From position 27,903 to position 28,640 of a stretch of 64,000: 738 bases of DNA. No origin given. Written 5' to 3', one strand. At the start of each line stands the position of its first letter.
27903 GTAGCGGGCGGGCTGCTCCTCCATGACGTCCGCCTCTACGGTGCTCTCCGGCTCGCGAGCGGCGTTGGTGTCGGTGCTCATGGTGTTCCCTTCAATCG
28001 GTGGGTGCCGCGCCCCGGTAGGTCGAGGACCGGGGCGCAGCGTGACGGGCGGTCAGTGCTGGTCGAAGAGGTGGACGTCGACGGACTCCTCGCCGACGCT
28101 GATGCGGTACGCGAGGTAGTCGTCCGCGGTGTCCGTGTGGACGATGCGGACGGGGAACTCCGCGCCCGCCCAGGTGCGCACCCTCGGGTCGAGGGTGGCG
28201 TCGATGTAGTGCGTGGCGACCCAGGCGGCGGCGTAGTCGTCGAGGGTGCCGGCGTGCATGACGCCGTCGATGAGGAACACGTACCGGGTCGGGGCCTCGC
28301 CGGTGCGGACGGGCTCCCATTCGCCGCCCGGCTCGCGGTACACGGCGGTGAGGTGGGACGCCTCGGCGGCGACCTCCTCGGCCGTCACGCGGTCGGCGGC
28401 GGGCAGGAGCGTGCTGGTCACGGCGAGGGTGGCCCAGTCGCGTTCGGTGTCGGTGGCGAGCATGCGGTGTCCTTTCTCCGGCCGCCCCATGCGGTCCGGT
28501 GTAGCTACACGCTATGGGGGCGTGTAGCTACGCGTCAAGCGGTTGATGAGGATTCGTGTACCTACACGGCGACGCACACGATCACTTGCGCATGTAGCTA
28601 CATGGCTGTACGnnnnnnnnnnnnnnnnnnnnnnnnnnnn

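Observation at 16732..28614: Ten near-identical promoter/dual-operator cassettes (paired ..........) drive the whole leftward gene block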

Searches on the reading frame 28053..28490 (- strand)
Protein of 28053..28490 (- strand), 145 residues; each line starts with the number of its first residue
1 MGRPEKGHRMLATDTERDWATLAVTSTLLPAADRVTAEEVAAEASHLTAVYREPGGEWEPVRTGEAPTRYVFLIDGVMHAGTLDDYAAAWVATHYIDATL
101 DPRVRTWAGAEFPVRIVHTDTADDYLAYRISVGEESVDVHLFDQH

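Call 29: search_protein_families(library=ncbifam, proteins=[window:28053-28490:-], max_evalue=1)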
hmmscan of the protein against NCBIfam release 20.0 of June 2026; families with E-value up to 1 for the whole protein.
window:28053-28490:- (145 aa): 0 families
